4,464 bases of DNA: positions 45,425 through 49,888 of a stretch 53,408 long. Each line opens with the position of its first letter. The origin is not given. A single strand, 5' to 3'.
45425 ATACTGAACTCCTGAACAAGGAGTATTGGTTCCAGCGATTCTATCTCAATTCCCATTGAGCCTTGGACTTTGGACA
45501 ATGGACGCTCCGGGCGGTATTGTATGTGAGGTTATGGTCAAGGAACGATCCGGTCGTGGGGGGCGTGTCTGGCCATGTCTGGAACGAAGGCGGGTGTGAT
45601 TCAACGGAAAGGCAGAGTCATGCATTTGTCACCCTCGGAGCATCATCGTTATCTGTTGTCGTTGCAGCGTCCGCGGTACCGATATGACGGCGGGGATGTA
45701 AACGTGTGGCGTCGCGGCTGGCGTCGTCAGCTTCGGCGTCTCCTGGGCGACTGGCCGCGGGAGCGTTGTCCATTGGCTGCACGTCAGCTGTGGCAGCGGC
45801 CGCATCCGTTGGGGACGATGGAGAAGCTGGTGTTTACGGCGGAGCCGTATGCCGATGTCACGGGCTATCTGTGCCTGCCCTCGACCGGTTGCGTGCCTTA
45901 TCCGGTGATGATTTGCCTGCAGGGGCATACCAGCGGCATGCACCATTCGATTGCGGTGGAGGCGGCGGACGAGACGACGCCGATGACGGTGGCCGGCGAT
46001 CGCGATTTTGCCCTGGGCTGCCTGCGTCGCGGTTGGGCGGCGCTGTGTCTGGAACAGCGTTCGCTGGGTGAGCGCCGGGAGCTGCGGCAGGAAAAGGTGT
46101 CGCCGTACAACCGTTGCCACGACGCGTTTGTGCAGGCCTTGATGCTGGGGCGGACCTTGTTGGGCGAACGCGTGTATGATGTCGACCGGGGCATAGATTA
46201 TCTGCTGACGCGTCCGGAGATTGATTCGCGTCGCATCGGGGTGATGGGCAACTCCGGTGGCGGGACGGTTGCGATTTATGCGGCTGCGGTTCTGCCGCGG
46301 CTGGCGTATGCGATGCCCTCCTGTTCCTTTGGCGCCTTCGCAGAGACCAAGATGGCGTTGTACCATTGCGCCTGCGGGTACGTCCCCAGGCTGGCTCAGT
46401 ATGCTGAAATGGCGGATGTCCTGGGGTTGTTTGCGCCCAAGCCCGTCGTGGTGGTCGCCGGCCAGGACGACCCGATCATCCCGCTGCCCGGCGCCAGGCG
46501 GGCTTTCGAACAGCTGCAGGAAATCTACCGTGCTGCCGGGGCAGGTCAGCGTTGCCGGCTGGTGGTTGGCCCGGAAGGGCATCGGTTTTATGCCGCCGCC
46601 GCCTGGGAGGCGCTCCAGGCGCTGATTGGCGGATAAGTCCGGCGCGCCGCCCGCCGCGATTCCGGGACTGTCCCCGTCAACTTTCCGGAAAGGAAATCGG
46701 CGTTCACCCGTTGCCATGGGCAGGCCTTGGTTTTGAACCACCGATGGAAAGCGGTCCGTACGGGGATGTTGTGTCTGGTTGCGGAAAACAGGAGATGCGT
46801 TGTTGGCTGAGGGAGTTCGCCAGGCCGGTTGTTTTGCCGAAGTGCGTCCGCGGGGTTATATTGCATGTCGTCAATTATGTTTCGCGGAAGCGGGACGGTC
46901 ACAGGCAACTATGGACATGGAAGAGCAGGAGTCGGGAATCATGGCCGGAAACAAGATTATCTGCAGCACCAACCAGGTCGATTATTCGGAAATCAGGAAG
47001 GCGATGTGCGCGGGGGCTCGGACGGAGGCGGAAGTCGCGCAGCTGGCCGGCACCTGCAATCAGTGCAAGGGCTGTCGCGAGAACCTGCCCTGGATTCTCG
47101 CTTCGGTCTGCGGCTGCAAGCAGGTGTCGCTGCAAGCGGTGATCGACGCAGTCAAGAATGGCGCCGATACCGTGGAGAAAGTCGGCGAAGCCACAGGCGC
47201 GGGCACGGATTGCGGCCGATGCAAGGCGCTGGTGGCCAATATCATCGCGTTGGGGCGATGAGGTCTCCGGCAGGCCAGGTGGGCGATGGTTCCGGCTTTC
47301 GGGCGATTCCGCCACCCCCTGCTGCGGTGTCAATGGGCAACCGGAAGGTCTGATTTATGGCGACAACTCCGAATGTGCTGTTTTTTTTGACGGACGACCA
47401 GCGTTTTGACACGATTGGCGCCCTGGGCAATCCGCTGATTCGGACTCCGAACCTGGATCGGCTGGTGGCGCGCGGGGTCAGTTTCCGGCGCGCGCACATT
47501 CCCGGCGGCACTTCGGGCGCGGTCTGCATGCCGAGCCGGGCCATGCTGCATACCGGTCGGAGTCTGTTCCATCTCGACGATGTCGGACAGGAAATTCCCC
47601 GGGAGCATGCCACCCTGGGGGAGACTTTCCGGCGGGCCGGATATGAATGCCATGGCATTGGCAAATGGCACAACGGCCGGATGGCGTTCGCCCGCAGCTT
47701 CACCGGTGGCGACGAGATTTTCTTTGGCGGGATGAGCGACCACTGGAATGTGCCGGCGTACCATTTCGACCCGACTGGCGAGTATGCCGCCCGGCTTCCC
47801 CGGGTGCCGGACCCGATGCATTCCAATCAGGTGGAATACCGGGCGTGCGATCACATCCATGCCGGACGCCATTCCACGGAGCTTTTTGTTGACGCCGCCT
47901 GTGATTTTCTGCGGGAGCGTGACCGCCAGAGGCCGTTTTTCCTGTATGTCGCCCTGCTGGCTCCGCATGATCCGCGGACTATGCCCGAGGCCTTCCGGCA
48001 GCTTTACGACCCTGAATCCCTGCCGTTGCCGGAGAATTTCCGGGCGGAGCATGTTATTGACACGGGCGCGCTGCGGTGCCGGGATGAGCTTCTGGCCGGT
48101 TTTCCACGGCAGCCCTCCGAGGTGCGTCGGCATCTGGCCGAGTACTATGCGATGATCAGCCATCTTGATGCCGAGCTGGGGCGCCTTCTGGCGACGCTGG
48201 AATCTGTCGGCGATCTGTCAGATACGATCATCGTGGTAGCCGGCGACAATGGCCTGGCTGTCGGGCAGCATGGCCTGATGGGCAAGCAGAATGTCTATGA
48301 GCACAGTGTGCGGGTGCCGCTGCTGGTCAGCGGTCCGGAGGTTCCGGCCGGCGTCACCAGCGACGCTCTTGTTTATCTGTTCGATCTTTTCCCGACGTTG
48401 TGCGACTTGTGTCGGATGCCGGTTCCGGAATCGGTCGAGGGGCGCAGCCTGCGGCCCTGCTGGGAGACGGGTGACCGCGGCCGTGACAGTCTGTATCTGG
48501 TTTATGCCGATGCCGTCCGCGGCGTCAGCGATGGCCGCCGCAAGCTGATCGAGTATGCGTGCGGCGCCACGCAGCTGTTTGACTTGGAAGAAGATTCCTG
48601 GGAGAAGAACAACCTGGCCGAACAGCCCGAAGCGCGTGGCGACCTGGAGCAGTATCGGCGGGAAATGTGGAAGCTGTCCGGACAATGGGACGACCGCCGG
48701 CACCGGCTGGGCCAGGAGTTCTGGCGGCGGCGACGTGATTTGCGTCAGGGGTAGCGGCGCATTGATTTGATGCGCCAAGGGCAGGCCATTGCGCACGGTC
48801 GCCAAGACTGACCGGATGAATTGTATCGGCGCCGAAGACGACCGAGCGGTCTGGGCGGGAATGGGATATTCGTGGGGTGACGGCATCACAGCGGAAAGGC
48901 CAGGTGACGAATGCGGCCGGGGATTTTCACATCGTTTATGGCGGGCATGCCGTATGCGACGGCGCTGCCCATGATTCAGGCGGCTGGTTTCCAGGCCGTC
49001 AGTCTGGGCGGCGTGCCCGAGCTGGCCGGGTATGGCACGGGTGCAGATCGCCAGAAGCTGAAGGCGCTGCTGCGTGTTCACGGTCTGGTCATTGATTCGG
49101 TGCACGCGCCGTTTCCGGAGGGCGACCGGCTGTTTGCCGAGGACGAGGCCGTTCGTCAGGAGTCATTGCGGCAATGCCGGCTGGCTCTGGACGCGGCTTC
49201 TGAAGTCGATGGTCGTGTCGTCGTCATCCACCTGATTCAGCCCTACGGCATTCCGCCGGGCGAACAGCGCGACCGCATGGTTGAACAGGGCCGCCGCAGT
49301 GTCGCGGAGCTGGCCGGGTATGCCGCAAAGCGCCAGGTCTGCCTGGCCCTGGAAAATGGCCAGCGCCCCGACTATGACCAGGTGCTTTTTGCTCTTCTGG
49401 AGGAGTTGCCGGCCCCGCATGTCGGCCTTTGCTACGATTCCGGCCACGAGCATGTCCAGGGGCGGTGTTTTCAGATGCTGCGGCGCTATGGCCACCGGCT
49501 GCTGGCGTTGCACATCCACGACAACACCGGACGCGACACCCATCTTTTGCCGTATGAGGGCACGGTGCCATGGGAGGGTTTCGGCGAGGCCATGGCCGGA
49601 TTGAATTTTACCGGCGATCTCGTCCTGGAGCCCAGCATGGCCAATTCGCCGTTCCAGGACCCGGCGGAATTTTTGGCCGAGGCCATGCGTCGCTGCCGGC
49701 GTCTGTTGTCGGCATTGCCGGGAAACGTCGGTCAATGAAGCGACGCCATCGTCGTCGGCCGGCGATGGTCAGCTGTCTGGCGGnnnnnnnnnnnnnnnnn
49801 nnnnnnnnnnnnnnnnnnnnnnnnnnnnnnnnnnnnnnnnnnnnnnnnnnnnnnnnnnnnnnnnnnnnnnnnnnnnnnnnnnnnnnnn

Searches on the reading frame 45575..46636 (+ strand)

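Call 95: search_protein_families(library=pfam, proteins=[window:45575-46636:+], max_evalue=0.0001)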
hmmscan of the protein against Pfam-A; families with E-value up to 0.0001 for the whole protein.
window:45575-46636:+ (353 aa): 3 families
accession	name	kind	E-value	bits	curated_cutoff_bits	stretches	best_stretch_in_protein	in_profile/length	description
PF12715.13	Abhydrolase_7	-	3.4e-07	30.3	21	1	25-245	27-250/388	Abhydrolase family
PF00326.27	Peptidase_S9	-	1.4e-06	28.4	22.6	1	199-339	44-190/213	Prolyl oligopeptidase family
PF22244.2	GCE_fung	-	4.4e-05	23.9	27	0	203-251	87-137/231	Glucuronyl esterase, fungi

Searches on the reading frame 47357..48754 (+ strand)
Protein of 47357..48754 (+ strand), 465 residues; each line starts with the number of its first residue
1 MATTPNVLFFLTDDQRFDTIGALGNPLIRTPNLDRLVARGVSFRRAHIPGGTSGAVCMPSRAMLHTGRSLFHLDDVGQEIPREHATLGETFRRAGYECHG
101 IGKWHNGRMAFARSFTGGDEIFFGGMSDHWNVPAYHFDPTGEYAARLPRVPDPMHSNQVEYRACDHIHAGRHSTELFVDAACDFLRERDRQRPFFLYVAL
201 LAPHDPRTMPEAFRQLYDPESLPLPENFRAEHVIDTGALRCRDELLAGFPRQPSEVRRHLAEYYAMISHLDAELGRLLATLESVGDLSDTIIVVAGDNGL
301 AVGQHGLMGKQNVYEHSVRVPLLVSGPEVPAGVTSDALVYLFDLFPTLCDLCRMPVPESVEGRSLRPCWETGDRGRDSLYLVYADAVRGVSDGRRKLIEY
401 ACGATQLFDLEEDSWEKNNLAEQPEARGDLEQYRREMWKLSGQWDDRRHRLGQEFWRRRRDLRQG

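Call 95: search_protein_families(library=pfam, proteins=[window:47357-48754:+], max_evalue=0.0001)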
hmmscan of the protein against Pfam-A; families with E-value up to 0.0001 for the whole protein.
window:47357-48754:+ (465 aa): 2 families
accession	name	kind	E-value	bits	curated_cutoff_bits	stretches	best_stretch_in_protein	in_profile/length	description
PF00884.28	Sulfatase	-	3.9e-49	168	25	1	5-351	1-298/301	Sulfatase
PF16347.10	SGSH_C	-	1.8e-16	61.1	29.3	1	303-440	1-151/154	N-sulphoglucosamine sulphohydrolase, C-terminal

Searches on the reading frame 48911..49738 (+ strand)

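Call 95: search_protein_families(library=pfam, proteins=[window:48911-49738:+], max_evalue=0.0001)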
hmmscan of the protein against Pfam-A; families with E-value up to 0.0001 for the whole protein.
window:48911-49738:+ (275 aa): 1 family
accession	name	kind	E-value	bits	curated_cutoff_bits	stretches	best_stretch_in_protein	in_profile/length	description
PF01261.30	AP_endonuc_2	-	5.2e-29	102.1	31.1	1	22-257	4-241/249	Xylose isomerase-like TIM barrel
